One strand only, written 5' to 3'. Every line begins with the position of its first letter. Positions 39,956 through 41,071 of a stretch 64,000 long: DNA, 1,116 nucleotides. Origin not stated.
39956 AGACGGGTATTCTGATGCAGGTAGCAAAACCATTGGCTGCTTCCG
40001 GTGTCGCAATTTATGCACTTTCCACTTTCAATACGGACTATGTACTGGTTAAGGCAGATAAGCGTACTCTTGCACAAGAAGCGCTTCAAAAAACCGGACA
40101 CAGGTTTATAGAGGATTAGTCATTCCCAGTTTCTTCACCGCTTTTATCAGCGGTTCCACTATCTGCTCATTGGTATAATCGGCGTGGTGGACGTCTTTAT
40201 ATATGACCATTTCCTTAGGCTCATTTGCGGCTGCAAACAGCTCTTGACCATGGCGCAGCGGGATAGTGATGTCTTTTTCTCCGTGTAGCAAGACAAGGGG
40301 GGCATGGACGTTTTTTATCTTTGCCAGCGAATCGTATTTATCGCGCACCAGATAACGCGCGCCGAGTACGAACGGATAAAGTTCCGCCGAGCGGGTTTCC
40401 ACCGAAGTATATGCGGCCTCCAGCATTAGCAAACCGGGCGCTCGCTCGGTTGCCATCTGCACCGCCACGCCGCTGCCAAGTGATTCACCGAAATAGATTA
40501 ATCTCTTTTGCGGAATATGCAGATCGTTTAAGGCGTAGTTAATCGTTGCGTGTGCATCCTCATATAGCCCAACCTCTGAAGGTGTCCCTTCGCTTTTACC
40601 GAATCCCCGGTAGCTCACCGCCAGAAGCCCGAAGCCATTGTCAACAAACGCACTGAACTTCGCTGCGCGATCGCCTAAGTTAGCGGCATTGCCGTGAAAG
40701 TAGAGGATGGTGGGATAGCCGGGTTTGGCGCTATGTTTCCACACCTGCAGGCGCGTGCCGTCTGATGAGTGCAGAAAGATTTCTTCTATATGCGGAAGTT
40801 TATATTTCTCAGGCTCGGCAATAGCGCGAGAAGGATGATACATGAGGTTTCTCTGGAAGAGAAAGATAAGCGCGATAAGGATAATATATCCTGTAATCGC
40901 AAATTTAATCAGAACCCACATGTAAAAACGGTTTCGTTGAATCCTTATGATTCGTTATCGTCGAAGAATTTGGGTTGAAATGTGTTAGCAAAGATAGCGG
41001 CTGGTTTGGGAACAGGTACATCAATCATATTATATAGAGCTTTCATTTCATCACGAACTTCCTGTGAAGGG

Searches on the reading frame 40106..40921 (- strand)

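Call 18: search_protein_families(library=pfam, proteins=[window:40106-40921:-], max_evalue=0.001)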
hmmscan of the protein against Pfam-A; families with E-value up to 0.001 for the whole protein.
window:40106-40921:- (271 aa): 8 families
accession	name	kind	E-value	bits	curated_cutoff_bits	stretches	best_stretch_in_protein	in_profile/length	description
PF12146.15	Hydrolase_4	-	6.7e-15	55.5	27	1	71-176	6-115/239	Serine aminopeptidase, S33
PF00561.26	Abhydrolase_1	-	1e-11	45.4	25.8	1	70-158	1-88/245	alpha/beta hydrolase fold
PF20434.5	BD-FAE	-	3.6e-07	30.3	26.8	0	65-161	9-111/215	BD-FAE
PF02129.25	Peptidase_S15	-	1.6e-06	28.5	23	1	67-169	46-125/262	X-Pro dipeptidyl-peptidase (S15 family)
PF00326.27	Peptidase_S9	-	8.2e-05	22.6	22.6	1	120-251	45-192/213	Prolyl oligopeptidase family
PF01738.24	DLH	-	0.0002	21.5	21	1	121-250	79-190/217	Dienelactone hydrolase family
PF02230.22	Abhydrolase_2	-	0.0003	21.1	23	0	186-249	136-202/217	Phospholipase/Carboxylesterase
PF12697.13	Abhydrolase_6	-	0.00071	20.7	26.3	0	86-169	17-93/217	Alpha/beta hydrolase family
